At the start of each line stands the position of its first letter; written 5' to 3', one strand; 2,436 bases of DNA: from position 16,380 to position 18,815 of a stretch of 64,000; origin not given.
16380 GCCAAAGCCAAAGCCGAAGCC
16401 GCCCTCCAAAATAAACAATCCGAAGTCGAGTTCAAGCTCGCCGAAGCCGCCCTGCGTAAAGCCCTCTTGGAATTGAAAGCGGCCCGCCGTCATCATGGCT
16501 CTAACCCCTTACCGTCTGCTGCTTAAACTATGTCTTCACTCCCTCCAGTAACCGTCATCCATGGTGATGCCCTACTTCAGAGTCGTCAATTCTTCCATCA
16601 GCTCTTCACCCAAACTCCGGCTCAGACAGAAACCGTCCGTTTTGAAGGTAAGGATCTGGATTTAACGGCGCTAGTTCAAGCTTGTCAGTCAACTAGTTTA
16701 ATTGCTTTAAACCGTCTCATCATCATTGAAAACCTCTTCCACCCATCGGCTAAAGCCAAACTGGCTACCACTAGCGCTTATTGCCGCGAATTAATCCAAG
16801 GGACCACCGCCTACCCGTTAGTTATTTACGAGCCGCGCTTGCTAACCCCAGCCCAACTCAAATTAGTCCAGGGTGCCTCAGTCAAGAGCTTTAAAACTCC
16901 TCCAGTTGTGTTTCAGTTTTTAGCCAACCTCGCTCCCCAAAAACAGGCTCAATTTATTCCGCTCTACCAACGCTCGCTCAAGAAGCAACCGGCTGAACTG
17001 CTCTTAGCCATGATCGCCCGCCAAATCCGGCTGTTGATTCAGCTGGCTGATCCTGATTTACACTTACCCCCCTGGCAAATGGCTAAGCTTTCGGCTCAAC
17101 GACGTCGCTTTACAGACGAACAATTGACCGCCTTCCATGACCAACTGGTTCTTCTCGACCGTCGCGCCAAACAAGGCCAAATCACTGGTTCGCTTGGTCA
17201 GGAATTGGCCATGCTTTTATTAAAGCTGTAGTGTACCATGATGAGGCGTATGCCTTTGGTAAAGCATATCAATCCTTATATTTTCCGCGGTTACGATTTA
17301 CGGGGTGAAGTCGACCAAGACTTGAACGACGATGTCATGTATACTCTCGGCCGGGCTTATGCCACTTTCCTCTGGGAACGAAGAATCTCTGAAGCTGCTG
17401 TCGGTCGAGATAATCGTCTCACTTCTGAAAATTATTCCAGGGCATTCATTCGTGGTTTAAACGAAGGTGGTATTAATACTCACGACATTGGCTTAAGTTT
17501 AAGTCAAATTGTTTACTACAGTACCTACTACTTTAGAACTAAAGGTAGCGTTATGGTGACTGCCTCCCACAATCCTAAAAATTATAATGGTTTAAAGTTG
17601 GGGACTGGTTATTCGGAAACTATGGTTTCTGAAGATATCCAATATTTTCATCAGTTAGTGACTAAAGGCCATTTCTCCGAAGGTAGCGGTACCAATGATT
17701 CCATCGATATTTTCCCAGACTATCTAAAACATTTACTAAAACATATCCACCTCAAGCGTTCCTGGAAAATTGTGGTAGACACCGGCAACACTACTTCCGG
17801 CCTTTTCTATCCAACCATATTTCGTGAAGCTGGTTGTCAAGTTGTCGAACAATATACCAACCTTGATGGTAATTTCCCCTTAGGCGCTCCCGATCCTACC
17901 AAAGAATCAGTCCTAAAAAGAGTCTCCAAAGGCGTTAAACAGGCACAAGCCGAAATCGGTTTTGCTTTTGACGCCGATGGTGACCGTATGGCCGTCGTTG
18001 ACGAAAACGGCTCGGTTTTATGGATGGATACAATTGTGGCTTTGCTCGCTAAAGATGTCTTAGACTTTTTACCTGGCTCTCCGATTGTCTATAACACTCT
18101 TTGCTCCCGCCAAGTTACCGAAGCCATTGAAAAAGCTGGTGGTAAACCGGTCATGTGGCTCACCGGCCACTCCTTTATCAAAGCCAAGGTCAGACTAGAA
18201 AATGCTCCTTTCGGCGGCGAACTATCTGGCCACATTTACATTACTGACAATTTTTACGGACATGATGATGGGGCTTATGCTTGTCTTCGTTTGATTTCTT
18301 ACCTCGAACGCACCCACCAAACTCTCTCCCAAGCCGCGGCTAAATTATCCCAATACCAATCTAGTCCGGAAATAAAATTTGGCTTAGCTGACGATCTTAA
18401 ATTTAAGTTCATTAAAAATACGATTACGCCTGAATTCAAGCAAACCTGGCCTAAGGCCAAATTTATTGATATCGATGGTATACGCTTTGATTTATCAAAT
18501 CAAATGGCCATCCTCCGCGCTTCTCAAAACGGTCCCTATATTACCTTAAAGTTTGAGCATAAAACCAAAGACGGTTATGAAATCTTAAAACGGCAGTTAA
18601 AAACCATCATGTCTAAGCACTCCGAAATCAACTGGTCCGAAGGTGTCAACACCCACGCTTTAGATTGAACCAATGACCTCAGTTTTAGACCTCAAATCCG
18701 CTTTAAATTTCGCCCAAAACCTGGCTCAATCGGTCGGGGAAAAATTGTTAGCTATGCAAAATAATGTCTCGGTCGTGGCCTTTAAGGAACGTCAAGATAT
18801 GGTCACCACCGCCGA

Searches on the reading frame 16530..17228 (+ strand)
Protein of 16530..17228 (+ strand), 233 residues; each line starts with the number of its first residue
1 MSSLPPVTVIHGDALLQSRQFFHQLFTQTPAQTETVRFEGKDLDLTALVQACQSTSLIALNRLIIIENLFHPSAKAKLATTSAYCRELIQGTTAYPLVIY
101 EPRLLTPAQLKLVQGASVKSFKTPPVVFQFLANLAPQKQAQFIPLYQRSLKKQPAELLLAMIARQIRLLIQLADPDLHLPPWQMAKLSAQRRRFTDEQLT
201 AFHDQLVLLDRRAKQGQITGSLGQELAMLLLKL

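Call 87: search_protein_families(library=pfam, proteins=[window:16530-17228:+], max_evalue=0.001)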
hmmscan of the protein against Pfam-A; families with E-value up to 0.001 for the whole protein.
window:16530-17228:+ (233 aa): 2 families
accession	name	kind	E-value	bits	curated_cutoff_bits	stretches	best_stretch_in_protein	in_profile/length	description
PF21694.2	DNA_pol3_delta_C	-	1.1e-10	41.9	27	1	127-229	4-119/121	DNA polymerase III delta subunit, C-terminal domain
PF06144.19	DNA_pol3_delta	-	0.00014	22.3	21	1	22-94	19-92/124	DNA polymerase III, delta subunit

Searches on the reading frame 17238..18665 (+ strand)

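Call 87: search_protein_families(library=pfam, proteins=[window:17238-18665:+], max_evalue=0.001)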
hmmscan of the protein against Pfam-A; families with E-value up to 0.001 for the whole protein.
window:17238-18665:+ (476 aa): 3 families
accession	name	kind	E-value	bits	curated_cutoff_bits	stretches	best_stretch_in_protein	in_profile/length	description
PF02878.22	PGM_PMM_I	-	6.4e-27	94.4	22.5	1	15-124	3-114/138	Phosphoglucomutase/phosphomannomutase, alpha/beta/alpha domain I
PF02879.22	PGM_PMM_II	-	1.3e-22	80.7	29.3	1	161-258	2-103/103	Phosphoglucomutase/phosphomannomutase, alpha/beta/alpha domain II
PF02880.22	PGM_PMM_III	-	2.5e-21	76.4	20.7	1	264-370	3-112/115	Phosphoglucomutase/phosphomannomutase, alpha/beta/alpha domain III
